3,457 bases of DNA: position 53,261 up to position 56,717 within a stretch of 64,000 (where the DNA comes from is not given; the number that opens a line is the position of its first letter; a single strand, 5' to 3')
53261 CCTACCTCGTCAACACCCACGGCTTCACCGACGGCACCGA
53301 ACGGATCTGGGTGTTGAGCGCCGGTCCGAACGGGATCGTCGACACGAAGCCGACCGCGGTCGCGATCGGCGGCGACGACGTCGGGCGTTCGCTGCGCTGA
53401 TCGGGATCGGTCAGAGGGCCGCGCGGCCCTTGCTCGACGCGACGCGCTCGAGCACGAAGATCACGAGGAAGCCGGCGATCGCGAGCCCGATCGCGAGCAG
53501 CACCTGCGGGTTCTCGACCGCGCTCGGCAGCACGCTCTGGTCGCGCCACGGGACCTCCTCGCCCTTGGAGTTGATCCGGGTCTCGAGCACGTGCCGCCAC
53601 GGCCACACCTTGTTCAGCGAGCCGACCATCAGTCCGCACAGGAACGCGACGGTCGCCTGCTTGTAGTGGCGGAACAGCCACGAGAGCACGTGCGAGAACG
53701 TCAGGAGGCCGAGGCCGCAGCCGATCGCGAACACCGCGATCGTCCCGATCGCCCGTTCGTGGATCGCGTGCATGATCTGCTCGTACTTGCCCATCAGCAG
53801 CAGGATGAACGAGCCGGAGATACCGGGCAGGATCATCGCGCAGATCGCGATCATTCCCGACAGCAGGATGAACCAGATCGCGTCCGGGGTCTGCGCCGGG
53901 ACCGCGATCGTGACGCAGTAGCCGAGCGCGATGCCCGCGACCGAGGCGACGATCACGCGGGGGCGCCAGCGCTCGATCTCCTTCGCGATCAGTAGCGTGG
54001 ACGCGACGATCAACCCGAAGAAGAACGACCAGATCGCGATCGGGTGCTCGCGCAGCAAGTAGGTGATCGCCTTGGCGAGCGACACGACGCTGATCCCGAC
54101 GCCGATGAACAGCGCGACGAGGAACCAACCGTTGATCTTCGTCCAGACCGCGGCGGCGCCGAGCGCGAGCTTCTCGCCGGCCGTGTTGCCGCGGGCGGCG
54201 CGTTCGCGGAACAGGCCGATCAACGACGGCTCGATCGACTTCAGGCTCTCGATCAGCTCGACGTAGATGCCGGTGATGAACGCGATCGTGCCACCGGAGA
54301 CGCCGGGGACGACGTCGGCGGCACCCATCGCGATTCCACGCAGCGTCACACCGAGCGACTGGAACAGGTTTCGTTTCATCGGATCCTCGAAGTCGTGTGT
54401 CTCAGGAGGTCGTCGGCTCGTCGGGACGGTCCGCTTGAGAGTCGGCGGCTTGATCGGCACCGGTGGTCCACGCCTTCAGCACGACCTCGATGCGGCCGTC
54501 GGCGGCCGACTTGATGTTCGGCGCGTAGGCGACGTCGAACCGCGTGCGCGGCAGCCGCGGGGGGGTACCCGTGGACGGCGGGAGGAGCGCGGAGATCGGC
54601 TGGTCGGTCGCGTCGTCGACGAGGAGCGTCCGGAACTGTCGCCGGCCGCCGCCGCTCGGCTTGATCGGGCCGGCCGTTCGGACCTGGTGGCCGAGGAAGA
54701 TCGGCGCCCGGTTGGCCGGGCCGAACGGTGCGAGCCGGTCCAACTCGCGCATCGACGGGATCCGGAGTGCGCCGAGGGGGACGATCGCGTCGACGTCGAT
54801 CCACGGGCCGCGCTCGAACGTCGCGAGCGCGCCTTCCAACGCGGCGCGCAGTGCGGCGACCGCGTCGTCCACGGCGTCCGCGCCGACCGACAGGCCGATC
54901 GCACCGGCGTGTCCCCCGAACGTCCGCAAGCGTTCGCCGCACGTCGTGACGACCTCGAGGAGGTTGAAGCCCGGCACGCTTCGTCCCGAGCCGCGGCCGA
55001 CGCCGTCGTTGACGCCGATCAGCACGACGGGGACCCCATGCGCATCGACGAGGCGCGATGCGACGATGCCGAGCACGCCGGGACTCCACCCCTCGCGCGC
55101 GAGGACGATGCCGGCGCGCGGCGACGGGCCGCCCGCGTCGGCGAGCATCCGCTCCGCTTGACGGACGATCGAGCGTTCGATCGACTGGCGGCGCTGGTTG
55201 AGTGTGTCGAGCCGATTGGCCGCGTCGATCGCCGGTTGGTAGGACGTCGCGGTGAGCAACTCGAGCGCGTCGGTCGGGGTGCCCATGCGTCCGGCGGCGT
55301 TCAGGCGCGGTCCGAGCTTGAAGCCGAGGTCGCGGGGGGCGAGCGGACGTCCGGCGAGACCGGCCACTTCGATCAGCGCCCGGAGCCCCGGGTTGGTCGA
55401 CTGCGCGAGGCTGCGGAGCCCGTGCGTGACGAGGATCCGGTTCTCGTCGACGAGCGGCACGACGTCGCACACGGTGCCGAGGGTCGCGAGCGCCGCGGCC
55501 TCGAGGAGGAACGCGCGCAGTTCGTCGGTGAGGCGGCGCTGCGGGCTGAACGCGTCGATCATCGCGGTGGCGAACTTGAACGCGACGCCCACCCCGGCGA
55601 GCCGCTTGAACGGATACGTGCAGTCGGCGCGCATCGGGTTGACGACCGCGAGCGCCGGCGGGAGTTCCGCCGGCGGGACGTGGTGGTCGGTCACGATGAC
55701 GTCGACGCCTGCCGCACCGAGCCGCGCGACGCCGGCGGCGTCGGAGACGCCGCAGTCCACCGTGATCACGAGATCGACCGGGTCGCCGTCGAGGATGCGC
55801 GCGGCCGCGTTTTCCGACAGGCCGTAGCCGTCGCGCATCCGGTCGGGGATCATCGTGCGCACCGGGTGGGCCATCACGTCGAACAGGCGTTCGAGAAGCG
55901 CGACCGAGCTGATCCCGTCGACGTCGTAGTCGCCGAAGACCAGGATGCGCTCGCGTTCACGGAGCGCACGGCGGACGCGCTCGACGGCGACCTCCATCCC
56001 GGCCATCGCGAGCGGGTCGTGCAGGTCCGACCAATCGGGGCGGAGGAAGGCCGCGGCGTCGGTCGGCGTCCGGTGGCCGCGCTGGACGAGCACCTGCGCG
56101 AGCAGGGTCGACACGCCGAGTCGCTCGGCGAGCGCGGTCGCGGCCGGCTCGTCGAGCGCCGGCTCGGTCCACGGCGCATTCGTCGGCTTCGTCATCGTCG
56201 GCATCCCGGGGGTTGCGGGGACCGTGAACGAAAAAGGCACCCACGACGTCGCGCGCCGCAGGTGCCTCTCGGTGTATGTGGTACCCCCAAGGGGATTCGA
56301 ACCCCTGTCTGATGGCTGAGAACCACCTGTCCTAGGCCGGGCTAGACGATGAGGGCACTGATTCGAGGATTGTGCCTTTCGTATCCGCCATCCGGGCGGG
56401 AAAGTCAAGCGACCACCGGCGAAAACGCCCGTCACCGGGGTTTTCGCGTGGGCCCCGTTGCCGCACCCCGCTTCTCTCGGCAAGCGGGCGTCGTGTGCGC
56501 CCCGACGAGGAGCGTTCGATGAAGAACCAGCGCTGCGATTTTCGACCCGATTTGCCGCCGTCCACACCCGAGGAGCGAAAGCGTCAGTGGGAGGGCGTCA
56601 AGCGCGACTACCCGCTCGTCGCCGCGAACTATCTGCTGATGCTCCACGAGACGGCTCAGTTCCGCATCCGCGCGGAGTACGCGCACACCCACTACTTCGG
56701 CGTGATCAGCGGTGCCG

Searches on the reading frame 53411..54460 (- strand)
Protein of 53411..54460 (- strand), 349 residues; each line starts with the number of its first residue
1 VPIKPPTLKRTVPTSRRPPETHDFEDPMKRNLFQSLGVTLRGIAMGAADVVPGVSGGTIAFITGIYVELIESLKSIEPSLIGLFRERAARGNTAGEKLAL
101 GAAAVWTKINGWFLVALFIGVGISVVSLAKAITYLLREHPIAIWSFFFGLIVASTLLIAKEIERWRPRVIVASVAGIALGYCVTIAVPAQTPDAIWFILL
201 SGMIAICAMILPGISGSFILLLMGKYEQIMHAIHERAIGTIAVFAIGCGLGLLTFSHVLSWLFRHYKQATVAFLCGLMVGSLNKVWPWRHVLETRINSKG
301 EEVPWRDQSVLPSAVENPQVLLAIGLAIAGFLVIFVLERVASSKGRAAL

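Call 54: search_protein_families(library=pfam, proteins=[window:53411-54460:-], max_evalue=0.0001)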
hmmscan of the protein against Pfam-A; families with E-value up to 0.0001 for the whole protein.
window:53411-54460:- (349 aa): 1 family
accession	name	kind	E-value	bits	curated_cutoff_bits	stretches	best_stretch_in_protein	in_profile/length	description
PF04018.18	VCA0040-like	-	2.7e-98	328.9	26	1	45-302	1-245/246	Undecaprenyl phosphate translocase-like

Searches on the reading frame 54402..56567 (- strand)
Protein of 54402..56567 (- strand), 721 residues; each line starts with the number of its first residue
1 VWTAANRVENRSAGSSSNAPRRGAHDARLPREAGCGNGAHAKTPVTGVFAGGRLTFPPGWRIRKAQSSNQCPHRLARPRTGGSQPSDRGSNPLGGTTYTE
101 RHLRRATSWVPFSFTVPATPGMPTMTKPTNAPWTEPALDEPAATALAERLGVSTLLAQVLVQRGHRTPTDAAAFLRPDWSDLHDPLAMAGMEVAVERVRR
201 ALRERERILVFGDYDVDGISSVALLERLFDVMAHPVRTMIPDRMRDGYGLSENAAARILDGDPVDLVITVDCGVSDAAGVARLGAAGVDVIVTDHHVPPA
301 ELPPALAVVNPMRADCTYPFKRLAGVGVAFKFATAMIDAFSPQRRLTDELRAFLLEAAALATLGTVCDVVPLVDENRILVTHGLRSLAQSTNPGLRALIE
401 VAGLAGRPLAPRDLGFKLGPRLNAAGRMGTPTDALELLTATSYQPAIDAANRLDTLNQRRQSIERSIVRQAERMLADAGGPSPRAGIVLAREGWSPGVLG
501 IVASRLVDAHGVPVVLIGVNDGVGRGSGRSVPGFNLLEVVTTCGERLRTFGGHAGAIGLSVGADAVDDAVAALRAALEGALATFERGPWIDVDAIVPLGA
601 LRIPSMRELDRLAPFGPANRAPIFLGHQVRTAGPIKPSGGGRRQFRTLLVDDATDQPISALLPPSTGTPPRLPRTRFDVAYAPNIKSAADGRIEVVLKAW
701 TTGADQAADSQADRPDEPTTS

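Call 55: search_protein_families(library=pfam, proteins=[window:54402-56567:-], max_evalue=0.0001)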
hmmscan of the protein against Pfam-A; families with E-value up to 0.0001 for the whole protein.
window:54402-56567:- (721 aa): 3 families
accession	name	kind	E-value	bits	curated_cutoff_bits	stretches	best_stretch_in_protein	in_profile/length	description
PF01368.27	DHH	-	2.7e-21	76.6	28.1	1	207-341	1-104/125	DHH family, N-terminal domain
PF02272.25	DHHA1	-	5.6e-12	46.4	25.9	1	488-578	6-101/102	DHHA1 domain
PF17768.7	RecJ_OB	-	3.8e-07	30.6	27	1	592-686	1-93/107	RecJ OB domain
